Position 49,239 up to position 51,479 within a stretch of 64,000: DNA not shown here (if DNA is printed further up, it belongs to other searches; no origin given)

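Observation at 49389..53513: Translationally coupled three-gene operon: novel 27-residue beta-solenoid exoprotein, periplasmic HEAT protein, YprB-type RNase H-like protein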

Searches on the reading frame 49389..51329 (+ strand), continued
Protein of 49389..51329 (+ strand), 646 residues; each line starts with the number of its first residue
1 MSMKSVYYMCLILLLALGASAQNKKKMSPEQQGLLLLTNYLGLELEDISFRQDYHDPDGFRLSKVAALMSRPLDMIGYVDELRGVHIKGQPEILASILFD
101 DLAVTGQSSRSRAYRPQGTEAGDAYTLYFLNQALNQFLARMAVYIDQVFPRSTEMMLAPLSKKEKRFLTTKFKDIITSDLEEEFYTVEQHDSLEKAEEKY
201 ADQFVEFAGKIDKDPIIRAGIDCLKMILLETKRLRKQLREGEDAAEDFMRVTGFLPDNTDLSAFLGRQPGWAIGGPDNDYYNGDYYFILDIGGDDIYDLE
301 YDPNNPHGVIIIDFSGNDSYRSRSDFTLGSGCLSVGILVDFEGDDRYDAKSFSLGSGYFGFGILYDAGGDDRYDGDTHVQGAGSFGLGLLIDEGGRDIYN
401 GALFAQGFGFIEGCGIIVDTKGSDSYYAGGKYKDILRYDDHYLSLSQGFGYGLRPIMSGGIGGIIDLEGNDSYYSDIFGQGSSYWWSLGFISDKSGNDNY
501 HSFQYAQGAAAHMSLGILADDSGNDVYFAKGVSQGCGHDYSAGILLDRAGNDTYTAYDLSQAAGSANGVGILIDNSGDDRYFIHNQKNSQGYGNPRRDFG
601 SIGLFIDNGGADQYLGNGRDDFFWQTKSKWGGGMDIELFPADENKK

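Call 26: fold_search(model_id=the predicted structure, library=pdb)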
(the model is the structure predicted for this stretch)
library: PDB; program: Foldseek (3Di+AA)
matches with E <= 10: 17; with E <= 0.001: 0
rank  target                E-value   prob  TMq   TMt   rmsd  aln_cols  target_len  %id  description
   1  5e3h_A                3.0e+00  0.01  0.06  0.06  24.1       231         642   12  Structural Basis for RNA Recognition and Activation of RIG-I (released 2015-11-18)
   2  9ne2_A                3.3e+00  0.02  0.05  0.07  22.4       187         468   14  cryoEM structure of the human OGA-L Catalytic Dimer (released 2025-12-24)
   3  6itm_A                5.1e+00  0.01  0.06  0.13  24.1       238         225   15  Crystal structure of FXR in complex with agonist XJ034 (released 2019-11-27)
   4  3fse_A                5.6e+00  0.02  0.06  0.10  22.8       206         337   14  Crystal structure of a two-domain protein containing dj-1/thij/pfpi-like and ferritin-like domains (ava_4496) from ana (released 2009-02-03)
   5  6a8j_B                6.1e+00  0.01  0.07  0.09  20.4       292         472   13  Crystal structure of bacterial protein toxins (released 2018-10-10)
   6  6iv4_A                6.7e+00  0.01  0.05  0.09  22.2       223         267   14  Crystal structure of a bacterial Bestrophin homolog from Klebsiella pneumoniae with a mutation W252F (released 2019-11-13)
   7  6a7h_A                7.1e+00  0.01  0.08  0.09  23.8       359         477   10  Bacterial protein toxins (released 2018-10-10)
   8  7efr_A                7.4e+00  0.01  0.06  0.06  20.3       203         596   13  Structure of SARS-CoV-2 spike receptor-binding domain in complex with high affinity ACE2 mutant (T27W,N330Y) (released 2021-11-24)
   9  6ivw_E                7.4e+00  0.01  0.05  0.09  23.1       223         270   16  Crystal structure of a bacterial Bestrophin homolog from Klebsiella pneumoniae with a mutation D269A (released 2019-11-13)
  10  6a8j_C                7.8e+00  0.01  0.09  0.11  21.0       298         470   12  Crystal structure of bacterial protein toxins (released 2018-10-10)
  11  6ivp_D                8.6e+00  0.01  0.07  0.13  22.4       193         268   15  Crystal structure of a membrane protein P262A (released 2019-11-06)
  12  6hki_B                8.6e+00  0.01  0.04  0.06  20.1       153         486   10  Crystal structure of surface entropy mutant of human O-GlcNAc hydrolase (released 2019-01-23)
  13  3ej6_A                8.6e+00  0.01  0.04  0.05  25.5       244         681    8  Neurospora Crassa Catalase-3 Crystal Structure (released 2009-01-13)
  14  6a7h_B                9.0e+00  0.01  0.07  0.09  20.2       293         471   12  Bacterial protein toxins (released 2018-10-10)
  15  7efp_A                9.4e+00  0.01  0.06  0.06  23.1       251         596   12  Structure of SARS-CoV-2 spike receptor-binding domain in complex with high affinity ACE2 mutant (S19W,N330Y) (released 2021-11-24)
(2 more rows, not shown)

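Call 30: find_related_loci(query=A2, collection=genome_contigs, flank=8000)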
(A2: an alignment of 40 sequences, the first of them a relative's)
Query A2 (1000 aa) in genome_contigs; peptide patterns used: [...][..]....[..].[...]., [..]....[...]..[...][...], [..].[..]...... (x = any residue, [..] = any of these).
600 stretches matched a pattern (row limit reached: there are more); 573 encode a relative of the query (tblastn E <= 1e-3); the best 80 are kept; 80 distinct loci.
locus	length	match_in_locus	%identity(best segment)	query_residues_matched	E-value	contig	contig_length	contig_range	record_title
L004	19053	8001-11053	67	31-992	0e+0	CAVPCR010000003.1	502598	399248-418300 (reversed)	MAG: Candidatus Eisenbacteria bacterium isolate MFD00032.bin.2.41 genome assembly, contig: contig_35866, whole genome sh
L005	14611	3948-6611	35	37-918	2e-133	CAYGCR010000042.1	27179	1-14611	MAG TPA_asm: uncultured Ignavibacteria bacterium isolate ERP108616_co2_224 genome assembly, contig: NODE_2287_length_271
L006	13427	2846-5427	45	40-868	5e-126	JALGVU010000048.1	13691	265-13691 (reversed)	MAG: bacterium isolate Meg19_46_Bin_182 Meg19_46_Bin_182_scaffold_6250, whole genome shotgun sequence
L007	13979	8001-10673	33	31-918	5e-126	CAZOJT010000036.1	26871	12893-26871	MAG TPA_asm: uncultured Ignavibacteria bacterium isolate binchicken_co89_550 genome assembly, contig: NODE_2791_length_2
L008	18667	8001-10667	33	40-921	2e-125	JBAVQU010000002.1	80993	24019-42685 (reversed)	MAG: Candidatus Zixiibacteriota bacterium isolate MFD02350_ilm_asm_bin5 k127_25779, whole genome shotgun sequence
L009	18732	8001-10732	43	32-921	7e-135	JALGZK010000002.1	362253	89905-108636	MAG: bacterium isolate BHB10-38_Bin_124 BHB10-38_Bin_124_scaffold_2, whole genome shotgun sequence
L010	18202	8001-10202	36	258-947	1e-122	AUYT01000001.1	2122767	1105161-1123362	MAG: candidate division Zixibacteria bacterium RBG-1 RBG1_1C00001, whole genome shotgun sequence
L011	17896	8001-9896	43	15-628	2e-122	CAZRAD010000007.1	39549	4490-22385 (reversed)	MAG TPA_asm: uncultured bacterium isolate binchicken_co334_58 genome assembly, contig: NODE_1582_length_39549_cov_6.3219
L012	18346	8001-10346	33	41-890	3e-122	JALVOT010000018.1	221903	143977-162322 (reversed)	MAG: candidate division WOR-3 bacterium isolate A3_metabat1_scaf2bin.006 A3_NODE_9_length_221903_cov_71.646643, whole ge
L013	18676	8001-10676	33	23-918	5e-121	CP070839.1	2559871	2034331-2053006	MAG: Candidatus Zixiibacteriota bacterium isolate bin1014 chromosome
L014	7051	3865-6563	42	40-921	4e-131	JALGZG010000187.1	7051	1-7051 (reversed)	MAG: bacterium isolate SY70-5-8_Bin_20 SY70-5-8_Bin_20_scaffold_21806, whole genome shotgun sequence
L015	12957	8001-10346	35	39-875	1e-122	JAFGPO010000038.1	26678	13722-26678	MAG: candidate division WOR-3 bacterium isolate Zod_Metabat.699 k87_3694815, whole genome shotgun sequence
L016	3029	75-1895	38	249-890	1e-125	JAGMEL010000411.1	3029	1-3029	MAG: candidate division WOR-3 bacterium isolate RS_18_8 ZL530.bin.8.fa_411, whole genome shotgun sequence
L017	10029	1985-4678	32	41-921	8e-129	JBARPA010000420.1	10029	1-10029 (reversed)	MAG: Candidatus Zixiibacteriota bacterium isolate MFD13423_ilm_asm_bin54 k127_35872, whole genome shotgun sequence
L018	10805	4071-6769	43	40-921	9e-120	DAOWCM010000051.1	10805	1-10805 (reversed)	MAG TPA_asm: Candidatus Eisenbacteria bacterium isolate CSMAG_1887 CSMAG_1887_k141_1307465_length_10805_cov_16.6563, who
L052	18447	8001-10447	38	52-875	5e-106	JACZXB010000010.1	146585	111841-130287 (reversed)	MAG: Candidatus Zixiibacteriota bacterium isolate B22T1B11 B22T1B11_NODE26, whole genome shotgun sequence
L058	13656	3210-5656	37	52-875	1e-105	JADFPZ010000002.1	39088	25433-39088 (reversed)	MAG: Candidatus Zixiibacteriota bacterium isolate B77T1B8 B77T1B8_NODE1416, whole genome shotgun sequence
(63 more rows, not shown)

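Call 40: find_homologous_proteins(query=A2, max_evalue=1e-10)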
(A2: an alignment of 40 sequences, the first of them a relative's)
Query A2 (40 sequences) (1000 aa, profile of the alignment): 279 proteins with E <= 1e-10 among 8000 candidates; the best 120 are listed.
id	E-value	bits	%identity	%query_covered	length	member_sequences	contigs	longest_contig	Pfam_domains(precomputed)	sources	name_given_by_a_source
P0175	0.0e+0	1086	35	73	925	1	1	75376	PF02985.29,PF13646.13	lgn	-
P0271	0.0e+0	1043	34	83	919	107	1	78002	PF02985.29,PF13646.13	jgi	jgi:hypothetical protein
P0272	2.4e-291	988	32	84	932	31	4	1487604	PF02985.29,PF13646.13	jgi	jgi:hypothetical protein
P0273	9.6e-291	986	33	86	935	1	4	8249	PF02985.29,PF03130.23,PF13513.13,PF13646.13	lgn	-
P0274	6.7e-280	950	34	69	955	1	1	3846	PF13646.13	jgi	jgi:hypothetical protein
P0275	2.0e-259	882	38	62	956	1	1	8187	-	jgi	jgi:hypothetical protein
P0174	1.7e-254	866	100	100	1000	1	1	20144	PF02985.29,PF13513.13,PF13646.13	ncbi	-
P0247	5.0e-251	854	47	96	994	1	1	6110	PF00514.30,PF02985.29,PF13513.13,PF13646.13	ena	-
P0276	9.8e-251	853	43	61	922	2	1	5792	PF00514.30,PF02985.29,PF13513.13,PF13646.13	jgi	jgi:hypothetical protein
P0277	2.3e-246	839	62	89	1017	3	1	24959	PF02985.29,PF13513.13,PF13646.13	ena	-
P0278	1.2e-242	827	67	100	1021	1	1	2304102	PF02985.29,PF13513.13,PF13646.13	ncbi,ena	-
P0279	7.1e-236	804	64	95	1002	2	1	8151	PF02985.29,PF13646.13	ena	-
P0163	5.9e-234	798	35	81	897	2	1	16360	PF02985.29,PF03130.23,PF13513.13,PF13646.13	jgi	jgi:hypothetical protein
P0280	4.6e-230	785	54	92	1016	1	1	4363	PF02985.29,PF13646.13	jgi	-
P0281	5.8e-230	785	37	73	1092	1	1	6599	PF13646.13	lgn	-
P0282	1.2e-229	784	58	81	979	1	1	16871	PF02985.29,PF13513.13,PF13646.13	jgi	jgi:HEAT repeat protein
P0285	2.9e-222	759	56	84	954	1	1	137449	PF02985.29,PF13513.13,PF13646.13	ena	-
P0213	7.6e-220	751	41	67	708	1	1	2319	PF02985.29,PF13513.13,PF13646.13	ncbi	-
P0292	8.3e-220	751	54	91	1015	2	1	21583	PF02985.29,PF13646.13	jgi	jgi:HEAT repeat protein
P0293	5.6e-215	735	35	82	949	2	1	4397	PF13646.13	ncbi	-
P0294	3.0e-207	709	32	86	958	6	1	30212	PF02985.29,PF03130.23,PF13646.13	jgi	jgi:HEAT repeat protein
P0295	5.7e-207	709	42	89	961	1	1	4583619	PF02985.29,PF13513.13,PF13646.13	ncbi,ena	-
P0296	7.8e-204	698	37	60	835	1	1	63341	PF13646.13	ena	-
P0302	3.7e-184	633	36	62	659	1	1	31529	-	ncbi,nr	ncbi:MAG: hypothetical protein RDV41_00155 [Planctomycetota bacterium]|nr:hypothetical protein [Plan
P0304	1.5e-183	631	34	65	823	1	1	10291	PF02985.29,PF03130.23,PF13646.13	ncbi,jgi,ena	-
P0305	7.4e-183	629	41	53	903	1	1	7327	PF13646.13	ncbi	-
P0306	8.0e-183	629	34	64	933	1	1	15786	PF13646.13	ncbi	-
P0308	2.1e-182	627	33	85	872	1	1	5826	PF13646.13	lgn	-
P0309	4.7e-182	626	43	37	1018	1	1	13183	PF13646.13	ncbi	-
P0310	5.2e-180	619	32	88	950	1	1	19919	PF13646.13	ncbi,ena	-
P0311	1.2e-176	608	31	21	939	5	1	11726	PF13646.13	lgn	-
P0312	2.1e-174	601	35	53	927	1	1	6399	PF13646.13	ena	-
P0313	2.1e-174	601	42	33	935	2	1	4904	PF13646.13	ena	-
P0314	1.3e-173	598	37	62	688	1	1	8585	PF02985.29,PF03130.23,PF13513.13,PF13646.13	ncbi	-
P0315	8.6e-173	595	40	40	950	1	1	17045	PF13646.13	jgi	jgi:HEAT repeat protein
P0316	4.7e-172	593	36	59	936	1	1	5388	PF13646.13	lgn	-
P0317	9.2e-172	592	34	54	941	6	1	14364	PF13646.13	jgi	-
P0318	2.0e-171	591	31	92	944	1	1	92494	PF13646.13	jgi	jgi:HEAT repeat protein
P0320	2.3e-168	581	35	56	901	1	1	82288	PF13646.13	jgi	-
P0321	1.1e-167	578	34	70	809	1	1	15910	PF02985.29,PF03130.23,PF13513.13,PF13646.13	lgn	-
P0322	2.1e-167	578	41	40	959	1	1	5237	PF13646.13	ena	-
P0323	2.8e-166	574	36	64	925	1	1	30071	PF03130.23,PF13646.13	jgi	jgi:HEAT repeat protein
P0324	6.7e-166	573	32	82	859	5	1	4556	PF02985.29,PF13646.13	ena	-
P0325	1.9e-164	568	35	56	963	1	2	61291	PF13646.13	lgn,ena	-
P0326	2.7e-164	567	31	79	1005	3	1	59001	PF13646.13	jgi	-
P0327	1.1e-163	565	32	61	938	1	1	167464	PF13646.13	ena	-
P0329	4.0e-162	560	37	59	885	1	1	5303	PF13646.13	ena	-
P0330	2.6e-156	541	47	36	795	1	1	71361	PF17820.8,PF00595.30,PF13180.13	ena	-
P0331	8.9e-156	539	40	37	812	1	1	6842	PF13646.13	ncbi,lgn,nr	ncbi:MAG: HEAT repeat domain-containing protein [Candidatus Cloacimonetes bacterium]|nr:HEAT repeat 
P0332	4.9e-155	537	38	36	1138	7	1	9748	PF03130.23,PF13646.13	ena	-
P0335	2.6e-146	508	58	56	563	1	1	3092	PF00514.30,PF02985.29,PF13513.13,PF13646.13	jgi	jgi:HEAT repeat protein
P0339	3.7e-140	487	40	35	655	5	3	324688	-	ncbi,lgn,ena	-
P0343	6.0e-132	460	44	39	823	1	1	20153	PF13229.13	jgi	jgi:hypothetical protein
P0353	7.1e-122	427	40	34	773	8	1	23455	PF17820.8,PF00595.30,PF13180.13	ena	-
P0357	7.2e-118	414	37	55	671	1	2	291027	-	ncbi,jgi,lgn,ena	-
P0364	4.8e-115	404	42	37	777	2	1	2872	PF00639.28,PF13616.13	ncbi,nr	ncbi:MAG: peptidylprolyl isomerase, partial [Planctomycetes bacterium]|nr:peptidylprolyl isomerase [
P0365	5.7e-115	404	39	56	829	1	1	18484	PF13229.13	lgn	-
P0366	1.1e-114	403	39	40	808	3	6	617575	PF13616.13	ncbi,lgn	-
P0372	2.9e-113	398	42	34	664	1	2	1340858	-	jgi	jgi:hypothetical protein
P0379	2.0e-110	389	42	35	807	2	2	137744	PF00639.28,PF13616.13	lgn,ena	-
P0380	2.6e-110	389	31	40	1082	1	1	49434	PF13646.13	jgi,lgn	jgi:hypothetical protein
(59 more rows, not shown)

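Call 41: search_protein_families(library=padloc, proteins=[window:49389-51326:+], max_evalue=0.01)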
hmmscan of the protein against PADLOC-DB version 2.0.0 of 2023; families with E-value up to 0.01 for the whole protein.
window:49389-51326:+ (646 aa): 0 families

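Call 42: search_protein_families(library=pfam, proteins=[P0366, P0379, P0364, P0343, P0365, P0330, P0353, P0332, P0380, P0372], max_evalue=0.001)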
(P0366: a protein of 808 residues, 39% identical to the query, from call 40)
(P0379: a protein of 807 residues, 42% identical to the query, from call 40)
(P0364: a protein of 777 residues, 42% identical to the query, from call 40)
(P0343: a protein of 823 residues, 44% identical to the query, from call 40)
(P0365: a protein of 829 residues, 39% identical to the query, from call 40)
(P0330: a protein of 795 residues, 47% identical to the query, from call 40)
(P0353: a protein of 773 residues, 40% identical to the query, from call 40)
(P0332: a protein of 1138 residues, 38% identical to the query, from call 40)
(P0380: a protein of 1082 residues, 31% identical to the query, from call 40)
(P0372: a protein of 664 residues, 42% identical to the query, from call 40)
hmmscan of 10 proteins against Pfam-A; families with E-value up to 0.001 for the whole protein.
P0366 (808 aa): 2 families
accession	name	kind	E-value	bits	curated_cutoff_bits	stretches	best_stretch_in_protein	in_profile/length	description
PF13616.12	Rotamase_3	-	9.1e-11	42.8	22.5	1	688-806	9-112/116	PPIC-type PPIASE domain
PF00639.27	Rotamase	-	2.3e-05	25.7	21.7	1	699-806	1-95/97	PPIC-type PPIASE domain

P0379 (807 aa): 2 families
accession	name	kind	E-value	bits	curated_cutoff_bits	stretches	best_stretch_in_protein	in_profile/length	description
PF13616.12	Rotamase_3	-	2e-09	38.4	22.5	1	690-805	12-112/116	PPIC-type PPIASE domain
PF00639.27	Rotamase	-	5e-06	27.8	21.7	1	698-805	1-95/97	PPIC-type PPIASE domain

P0364 (777 aa): 2 families
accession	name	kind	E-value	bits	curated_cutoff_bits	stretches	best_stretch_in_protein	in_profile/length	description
PF13616.12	Rotamase_3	-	8.1e-16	59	22.5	1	663-775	8-112/116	PPIC-type PPIASE domain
PF00639.27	Rotamase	-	2.2e-06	29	21.7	1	675-776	1-96/97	PPIC-type PPIASE domain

P0343 (823 aa): 1 family
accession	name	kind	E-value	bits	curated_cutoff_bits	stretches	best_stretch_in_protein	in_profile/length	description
PF13229.12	Beta_helix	-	3.7e-11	43.3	25.9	1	98-211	23-141/158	Right handed beta helix region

P0365 (829 aa): 1 family
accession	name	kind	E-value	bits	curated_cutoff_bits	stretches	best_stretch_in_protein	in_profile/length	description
PF13229.12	Beta_helix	-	8.8e-13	48.6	25.9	1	88-224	18-154/158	Right handed beta helix region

P0330 (795 aa): 3 families
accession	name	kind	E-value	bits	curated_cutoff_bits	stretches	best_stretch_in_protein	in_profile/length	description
PF00595.29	PDZ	-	6.3e-06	26.9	23.2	1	71-114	8-50/81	PDZ domain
PF17820.7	PDZ_6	-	1.2e-05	25.3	27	1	93-114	2-23/54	PDZ domain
PF13180.12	PDZ_2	-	1.6e-05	25.5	27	1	75-163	3-80/80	PDZ domain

P0353 (773 aa): 3 families
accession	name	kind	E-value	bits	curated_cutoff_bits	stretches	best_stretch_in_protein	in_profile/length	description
PF13180.12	PDZ_2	-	2.1e-11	44.4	27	1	43-115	2-73/80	PDZ domain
PF17820.7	PDZ_6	-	5.1e-08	33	27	1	58-102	2-45/54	PDZ domain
PF00595.29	PDZ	-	2.3e-05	25.1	23.2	1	53-96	24-67/81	PDZ domain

P0332 (1138 aa): 2 families
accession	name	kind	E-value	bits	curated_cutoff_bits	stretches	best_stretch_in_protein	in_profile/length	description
PF13646.12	HEAT_2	-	7e-16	58.7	27.7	2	902-968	19-86/88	HEAT repeats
PF03130.22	HEAT_PBS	-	6.8e-08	32.7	20.9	0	904-925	6-27/27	PBS lyase HEAT-like repeat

P0380 (1082 aa): 2 families
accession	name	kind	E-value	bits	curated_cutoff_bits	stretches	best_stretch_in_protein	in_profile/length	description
PF13646.12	HEAT_2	-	6.8e-15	55.6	27.7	2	836-908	2-73/88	HEAT repeats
PF02985.28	HEAT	-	0.00079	19.9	23.5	0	838-861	5-27/31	HEAT repeat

P0372 (664 aa): 0 families
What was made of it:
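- Two homologues carry an extra N-terminal PF13229 right-handed β-helix domain (call 42). PDZ and parvulin partners are typical of protein clients rather than glycan clients (calls 40, 42).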

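Call 43: find_encoding_contigs(protein=P0366, flank=8000, max_places=1)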
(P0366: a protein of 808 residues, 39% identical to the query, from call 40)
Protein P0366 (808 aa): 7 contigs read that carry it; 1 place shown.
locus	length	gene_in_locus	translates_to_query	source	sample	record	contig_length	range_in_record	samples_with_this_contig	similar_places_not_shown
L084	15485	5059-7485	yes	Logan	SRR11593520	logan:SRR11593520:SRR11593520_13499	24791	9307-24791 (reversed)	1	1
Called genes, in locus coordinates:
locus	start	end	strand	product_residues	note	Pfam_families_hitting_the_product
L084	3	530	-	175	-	?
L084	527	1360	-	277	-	-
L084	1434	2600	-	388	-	PF03486:HI0933_like, PF22780:HI0933_like_1st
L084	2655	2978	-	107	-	-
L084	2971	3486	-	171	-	PF01242:PTPS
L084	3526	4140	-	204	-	PF01128:IspD (weak), PF12804:NTP_transf_3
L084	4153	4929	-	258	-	PF00106:adh_short, PF08659:KR (faint), PF23441:SDR (weak), PF13561:adh_short_C2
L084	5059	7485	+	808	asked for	PF13616:Rotamase_3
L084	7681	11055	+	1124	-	PF18470:Cas9_a, PF13395:HNH_4, PF18541:RuvC_III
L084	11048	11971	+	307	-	PF01867:Cas_Cas1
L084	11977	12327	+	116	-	PF09827:CRISPR_Cas2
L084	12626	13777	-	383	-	PF00578:AhpC-TSA, PF08534:Redoxin, PF00255:GSHPx (weak), PF00085:Thioredoxin (weak), PF13098:Thioredoxin_2, PF13905:Thioredoxin_8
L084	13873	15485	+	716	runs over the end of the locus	-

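Call 44: find_encoding_contigs(protein=P0295, flank=8000, max_places=1)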
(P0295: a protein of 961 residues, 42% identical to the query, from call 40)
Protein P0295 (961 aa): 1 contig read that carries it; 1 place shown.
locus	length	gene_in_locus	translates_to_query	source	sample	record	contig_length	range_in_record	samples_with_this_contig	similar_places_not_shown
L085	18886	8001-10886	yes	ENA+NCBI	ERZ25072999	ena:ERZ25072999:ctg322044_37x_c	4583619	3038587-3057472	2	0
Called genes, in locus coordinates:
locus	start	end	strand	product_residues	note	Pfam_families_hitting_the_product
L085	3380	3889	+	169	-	PF00961:LAGLIDADG_1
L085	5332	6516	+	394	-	PF02401:LYTB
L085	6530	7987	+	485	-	PF13428:TPR_14 (faint), PF13424:TPR_12 (faint), PF12146:Hydrolase_4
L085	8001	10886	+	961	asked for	PF02985:HEAT (faint), PF13646:HEAT_2, PF13513:HEAT_EZ (faint)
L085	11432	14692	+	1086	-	PF13860:FlgD_ig (faint), PF18962:Por_Secre_tail (weak)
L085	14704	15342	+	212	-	-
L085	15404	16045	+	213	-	-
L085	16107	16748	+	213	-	-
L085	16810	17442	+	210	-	-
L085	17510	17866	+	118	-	-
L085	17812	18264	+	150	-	-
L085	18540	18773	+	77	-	PF13860:FlgD_ig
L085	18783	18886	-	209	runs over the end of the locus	PF00583:Acetyltransf_1, PF13302:Acetyltransf_3 (weak), PF13508:Acetyltransf_7, PF13673:Acetyltransf_10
